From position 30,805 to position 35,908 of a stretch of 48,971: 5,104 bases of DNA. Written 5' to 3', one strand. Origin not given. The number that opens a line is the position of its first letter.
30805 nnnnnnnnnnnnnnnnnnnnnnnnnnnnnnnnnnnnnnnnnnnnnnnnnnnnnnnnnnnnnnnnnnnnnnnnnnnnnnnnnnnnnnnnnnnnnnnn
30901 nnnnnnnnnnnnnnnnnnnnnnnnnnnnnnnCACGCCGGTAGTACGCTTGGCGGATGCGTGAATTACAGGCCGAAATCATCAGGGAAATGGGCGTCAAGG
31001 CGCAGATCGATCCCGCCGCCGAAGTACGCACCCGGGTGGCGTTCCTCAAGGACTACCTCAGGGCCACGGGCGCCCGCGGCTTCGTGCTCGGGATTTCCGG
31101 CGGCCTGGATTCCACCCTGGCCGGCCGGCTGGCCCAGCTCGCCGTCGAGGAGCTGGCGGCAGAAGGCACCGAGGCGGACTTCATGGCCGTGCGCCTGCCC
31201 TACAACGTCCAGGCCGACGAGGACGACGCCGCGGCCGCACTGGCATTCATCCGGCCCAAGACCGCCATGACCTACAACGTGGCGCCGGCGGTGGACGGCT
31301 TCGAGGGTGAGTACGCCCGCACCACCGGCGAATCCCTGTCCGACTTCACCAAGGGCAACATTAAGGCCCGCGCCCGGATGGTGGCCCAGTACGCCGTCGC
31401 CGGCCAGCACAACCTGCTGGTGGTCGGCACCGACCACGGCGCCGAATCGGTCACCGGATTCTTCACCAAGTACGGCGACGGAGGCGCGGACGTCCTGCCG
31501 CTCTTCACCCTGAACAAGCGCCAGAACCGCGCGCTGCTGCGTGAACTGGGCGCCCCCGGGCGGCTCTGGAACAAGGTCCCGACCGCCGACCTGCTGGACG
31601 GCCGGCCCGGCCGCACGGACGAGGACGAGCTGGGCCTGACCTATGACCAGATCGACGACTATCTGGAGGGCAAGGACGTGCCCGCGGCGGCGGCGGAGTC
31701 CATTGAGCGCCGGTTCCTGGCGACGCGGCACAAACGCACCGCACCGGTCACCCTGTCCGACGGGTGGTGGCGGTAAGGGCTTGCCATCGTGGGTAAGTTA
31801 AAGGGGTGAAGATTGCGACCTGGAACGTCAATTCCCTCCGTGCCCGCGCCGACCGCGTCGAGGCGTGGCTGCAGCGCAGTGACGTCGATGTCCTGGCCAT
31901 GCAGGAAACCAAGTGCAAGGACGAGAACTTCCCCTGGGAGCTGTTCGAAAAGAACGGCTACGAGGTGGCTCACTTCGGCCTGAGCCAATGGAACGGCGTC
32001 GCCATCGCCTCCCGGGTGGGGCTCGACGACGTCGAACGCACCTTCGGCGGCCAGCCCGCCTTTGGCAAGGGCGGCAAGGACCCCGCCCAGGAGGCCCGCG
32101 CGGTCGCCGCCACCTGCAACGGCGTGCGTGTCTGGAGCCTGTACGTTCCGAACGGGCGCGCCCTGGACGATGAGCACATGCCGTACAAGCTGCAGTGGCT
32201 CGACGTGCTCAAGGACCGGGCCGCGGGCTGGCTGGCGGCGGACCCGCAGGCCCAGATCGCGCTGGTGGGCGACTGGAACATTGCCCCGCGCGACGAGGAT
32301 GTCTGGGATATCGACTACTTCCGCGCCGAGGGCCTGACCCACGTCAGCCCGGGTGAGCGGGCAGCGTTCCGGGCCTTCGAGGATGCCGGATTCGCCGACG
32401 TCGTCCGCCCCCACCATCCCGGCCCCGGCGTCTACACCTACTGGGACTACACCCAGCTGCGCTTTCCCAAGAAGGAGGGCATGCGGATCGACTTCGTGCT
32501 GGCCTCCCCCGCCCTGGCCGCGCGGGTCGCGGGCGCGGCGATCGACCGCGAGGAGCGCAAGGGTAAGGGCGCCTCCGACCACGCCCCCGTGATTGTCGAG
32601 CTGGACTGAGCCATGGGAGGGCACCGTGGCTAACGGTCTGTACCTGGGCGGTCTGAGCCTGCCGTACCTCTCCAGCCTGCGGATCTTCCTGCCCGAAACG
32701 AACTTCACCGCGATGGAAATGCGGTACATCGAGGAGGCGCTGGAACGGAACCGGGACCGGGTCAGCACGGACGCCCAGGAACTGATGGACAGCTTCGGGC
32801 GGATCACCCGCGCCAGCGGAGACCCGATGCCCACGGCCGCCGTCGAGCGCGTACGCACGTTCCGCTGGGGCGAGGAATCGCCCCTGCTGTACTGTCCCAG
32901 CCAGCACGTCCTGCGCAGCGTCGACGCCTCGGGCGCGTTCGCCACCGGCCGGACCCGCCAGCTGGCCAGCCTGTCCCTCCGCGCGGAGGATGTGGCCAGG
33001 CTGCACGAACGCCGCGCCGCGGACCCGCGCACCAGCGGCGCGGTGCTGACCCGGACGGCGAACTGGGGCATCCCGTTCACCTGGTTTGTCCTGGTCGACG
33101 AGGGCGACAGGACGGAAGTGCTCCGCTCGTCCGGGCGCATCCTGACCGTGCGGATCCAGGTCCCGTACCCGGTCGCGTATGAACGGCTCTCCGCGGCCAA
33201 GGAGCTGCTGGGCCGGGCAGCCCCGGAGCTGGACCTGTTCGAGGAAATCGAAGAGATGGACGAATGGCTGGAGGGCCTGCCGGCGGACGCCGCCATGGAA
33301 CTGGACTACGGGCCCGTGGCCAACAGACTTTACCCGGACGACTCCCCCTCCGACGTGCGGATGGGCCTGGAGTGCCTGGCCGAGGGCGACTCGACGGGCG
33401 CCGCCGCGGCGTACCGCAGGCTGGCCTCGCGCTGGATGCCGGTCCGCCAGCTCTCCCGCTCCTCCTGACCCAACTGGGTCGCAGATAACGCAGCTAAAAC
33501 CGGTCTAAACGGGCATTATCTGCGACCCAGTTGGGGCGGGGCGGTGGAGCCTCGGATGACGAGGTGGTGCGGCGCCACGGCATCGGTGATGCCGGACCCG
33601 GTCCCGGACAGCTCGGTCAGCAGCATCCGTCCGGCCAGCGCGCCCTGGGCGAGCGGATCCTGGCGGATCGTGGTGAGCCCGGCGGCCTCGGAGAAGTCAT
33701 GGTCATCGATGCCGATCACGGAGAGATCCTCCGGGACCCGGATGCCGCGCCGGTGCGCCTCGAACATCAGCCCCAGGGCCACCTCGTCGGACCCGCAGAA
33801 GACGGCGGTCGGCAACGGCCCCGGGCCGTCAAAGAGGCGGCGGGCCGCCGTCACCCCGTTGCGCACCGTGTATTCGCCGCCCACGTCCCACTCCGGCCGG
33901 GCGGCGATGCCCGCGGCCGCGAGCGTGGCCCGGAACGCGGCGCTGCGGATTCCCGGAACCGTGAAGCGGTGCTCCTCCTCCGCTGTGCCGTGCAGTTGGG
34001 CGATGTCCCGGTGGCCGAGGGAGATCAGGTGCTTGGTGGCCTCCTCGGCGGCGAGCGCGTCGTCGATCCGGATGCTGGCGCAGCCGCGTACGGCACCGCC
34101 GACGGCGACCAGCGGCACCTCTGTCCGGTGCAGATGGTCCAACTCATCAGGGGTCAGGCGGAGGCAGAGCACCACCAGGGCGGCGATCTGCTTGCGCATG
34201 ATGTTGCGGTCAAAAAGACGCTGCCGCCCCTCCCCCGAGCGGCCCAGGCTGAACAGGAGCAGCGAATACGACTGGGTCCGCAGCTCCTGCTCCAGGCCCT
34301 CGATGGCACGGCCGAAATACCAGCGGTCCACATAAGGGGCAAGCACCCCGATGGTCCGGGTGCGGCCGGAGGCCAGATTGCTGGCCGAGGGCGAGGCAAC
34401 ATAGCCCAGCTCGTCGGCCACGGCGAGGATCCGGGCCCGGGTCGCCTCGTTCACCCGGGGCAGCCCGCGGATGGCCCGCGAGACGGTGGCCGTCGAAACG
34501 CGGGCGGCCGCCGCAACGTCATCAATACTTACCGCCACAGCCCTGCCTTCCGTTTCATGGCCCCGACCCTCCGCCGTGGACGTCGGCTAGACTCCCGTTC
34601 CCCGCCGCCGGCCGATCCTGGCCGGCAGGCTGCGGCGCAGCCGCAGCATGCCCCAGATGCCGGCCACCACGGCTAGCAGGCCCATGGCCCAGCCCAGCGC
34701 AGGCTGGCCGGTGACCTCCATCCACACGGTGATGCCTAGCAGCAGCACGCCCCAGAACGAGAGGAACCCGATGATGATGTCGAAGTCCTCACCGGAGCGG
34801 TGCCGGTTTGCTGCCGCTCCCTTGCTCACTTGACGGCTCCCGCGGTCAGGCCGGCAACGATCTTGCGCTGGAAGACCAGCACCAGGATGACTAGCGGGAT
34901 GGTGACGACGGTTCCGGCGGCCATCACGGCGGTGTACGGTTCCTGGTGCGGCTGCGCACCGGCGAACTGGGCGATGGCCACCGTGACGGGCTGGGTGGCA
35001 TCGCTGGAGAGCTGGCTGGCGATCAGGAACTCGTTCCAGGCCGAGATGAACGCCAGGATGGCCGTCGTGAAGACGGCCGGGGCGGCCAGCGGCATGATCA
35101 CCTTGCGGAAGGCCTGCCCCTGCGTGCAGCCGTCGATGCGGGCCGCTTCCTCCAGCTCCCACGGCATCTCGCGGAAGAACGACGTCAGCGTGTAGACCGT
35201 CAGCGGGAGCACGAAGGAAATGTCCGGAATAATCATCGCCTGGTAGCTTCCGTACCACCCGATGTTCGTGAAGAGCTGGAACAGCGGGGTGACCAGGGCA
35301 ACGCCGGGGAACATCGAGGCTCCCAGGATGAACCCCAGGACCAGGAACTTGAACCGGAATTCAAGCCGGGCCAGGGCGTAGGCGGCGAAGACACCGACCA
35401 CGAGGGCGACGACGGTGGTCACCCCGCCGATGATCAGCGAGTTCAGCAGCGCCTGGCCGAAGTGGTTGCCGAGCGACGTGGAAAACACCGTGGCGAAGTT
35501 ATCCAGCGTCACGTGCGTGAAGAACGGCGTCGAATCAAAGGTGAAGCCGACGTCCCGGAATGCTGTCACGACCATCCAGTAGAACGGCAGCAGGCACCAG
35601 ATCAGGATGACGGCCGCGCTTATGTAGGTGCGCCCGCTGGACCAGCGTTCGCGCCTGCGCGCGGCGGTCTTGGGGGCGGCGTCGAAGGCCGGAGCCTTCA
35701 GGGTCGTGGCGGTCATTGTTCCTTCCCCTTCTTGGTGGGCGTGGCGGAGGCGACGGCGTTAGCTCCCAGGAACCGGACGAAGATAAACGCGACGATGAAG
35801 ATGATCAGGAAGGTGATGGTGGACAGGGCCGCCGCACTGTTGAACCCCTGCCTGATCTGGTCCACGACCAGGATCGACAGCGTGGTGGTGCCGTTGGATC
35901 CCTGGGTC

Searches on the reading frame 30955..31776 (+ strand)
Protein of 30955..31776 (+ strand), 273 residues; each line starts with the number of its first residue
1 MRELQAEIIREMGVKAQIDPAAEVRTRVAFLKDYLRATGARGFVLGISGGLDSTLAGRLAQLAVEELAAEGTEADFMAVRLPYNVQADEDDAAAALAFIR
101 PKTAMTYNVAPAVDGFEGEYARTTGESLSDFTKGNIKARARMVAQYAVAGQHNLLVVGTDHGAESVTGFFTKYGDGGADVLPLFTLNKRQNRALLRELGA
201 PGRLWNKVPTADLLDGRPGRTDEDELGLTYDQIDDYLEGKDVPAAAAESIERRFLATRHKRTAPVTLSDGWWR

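Call 6: search_protein_families(library=pfam, proteins=[window:30955-31776:+])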
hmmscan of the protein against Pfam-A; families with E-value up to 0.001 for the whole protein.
window:30955-31776:+ (273 aa): 1 family
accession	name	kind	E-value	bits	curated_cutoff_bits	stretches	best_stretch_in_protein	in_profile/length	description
PF02540.23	NAD_synthase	-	3.2e-67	226.6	21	1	24-264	2-242/242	NAD synthase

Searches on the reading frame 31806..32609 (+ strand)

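Call 6: search_protein_families(library=pfam, proteins=[window:31806-32609:+])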
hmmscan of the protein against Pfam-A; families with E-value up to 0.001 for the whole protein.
window:31806-32609:+ (267 aa): 1 family
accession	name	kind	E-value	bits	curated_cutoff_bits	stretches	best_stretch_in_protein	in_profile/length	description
PF03372.29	Exo_endo_phos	-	5.2e-26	92.2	24.5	1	4-259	1-225/225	Endonuclease/Exonuclease/phosphatase family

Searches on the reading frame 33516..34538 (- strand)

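Call 6: search_protein_families(library=pfam, proteins=[window:33516-34538:-])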
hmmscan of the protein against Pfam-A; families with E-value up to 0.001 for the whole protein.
window:33516-34538:- (340 aa): 3 families
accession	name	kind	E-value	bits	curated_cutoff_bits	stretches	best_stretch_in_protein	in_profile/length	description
PF13377.12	Peripla_BP_3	-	2.2e-31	109.6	26.5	1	169-332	2-167/167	Periplasmic binding protein-like domain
PF00532.27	Peripla_BP_1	-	4.7e-18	66.1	22.2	1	61-298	2-241/281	Periplasmic binding proteins and sugar binding domain of LacI family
PF00356.27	LacI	-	1.9e-14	53.6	27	1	4-47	1-44/46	Bacterial regulatory proteins, lacI family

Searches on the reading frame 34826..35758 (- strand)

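Call 6: search_protein_families(library=pfam, proteins=[window:34826-35758:-])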
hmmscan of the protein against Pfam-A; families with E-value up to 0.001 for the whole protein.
window:34826-35758:- (310 aa): 1 family
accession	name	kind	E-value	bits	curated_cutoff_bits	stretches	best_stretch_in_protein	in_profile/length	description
PF00528.27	BPD_transp_1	-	7.6e-21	75.1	26.4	1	119-301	2-179/184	Binding-protein-dependent transport system inner membrane component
